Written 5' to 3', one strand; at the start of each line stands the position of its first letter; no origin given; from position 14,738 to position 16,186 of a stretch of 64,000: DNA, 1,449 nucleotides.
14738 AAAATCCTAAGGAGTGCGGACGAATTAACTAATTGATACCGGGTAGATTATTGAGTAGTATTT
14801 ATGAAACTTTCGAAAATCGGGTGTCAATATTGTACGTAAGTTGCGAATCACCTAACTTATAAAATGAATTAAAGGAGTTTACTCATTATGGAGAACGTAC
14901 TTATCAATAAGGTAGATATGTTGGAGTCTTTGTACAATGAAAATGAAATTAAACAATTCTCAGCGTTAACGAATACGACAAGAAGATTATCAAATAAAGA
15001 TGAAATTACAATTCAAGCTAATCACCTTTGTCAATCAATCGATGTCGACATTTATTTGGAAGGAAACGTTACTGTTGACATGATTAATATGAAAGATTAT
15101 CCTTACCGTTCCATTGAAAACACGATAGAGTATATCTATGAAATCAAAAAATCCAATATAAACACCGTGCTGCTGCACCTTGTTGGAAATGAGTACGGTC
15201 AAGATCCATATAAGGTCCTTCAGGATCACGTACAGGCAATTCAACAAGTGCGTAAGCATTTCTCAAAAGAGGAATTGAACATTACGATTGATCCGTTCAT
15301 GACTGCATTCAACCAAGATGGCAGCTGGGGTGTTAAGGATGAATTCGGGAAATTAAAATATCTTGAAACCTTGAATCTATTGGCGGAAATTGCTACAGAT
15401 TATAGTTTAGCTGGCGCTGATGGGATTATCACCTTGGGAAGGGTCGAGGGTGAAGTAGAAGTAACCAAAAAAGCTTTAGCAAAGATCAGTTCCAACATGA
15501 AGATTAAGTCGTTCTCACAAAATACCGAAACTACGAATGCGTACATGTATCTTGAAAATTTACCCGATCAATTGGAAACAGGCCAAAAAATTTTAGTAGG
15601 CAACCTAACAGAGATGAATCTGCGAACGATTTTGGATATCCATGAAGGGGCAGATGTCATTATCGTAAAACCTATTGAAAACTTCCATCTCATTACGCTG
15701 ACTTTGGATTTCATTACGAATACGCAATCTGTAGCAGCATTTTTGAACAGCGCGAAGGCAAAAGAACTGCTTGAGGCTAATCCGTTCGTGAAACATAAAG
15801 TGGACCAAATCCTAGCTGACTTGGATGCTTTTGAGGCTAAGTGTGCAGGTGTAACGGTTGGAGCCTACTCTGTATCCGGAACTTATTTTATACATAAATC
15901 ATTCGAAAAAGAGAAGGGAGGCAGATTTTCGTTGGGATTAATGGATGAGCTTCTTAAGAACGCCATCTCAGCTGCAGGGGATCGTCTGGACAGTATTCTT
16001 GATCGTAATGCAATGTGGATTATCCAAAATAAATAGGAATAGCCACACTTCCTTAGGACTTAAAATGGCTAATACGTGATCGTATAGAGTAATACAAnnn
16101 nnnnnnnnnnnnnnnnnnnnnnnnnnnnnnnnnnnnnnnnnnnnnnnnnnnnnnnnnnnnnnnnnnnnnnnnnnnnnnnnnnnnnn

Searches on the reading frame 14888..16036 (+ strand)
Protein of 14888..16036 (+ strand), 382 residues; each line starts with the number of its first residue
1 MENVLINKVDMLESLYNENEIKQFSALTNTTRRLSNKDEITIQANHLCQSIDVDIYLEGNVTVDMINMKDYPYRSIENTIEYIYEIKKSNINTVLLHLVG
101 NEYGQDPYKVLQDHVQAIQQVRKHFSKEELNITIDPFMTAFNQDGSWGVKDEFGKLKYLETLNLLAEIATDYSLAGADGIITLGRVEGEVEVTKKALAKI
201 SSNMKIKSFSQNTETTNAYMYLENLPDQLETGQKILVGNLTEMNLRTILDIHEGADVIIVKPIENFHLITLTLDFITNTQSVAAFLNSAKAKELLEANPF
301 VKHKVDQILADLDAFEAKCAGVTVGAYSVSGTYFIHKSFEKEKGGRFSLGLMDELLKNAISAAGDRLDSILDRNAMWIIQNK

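Call 5: search_protein_families(library=pfam, proteins=[window:14888-16036:+], max_evalue=0.01)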
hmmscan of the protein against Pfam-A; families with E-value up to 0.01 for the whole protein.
window:14888-16036:+ (382 aa): 1 family
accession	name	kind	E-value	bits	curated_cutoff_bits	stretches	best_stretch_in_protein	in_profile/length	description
PF00490.27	ALAD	-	5.2e-16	59.1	24.6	1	31-266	13-249/317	Delta-aminolevulinic acid dehydratase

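Call 6: search_protein_families(library=ncbifam, proteins=[window:14888-16036:+], max_evalue=0.01)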
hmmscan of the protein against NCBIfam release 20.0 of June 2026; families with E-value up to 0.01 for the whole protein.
window:14888-16036:+ (382 aa): 2 families
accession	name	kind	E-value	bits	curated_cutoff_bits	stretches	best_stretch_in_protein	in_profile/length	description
NF006762.1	PRK09283.1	equivalog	1.1e-12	47.9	297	1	30-265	16-254/327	porphobilinogen synthase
NF009923.0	PRK13384.1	equivalog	0.0011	18.5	507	1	38-267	25-256/327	porphobilinogen synthase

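Call 44: search_protein_families(library=padloc, proteins=[window:14888-16036:+], max_evalue=0.001)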
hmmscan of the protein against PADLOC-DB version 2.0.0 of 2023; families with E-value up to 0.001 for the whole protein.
window:14888-16036:+ (382 aa): 0 families
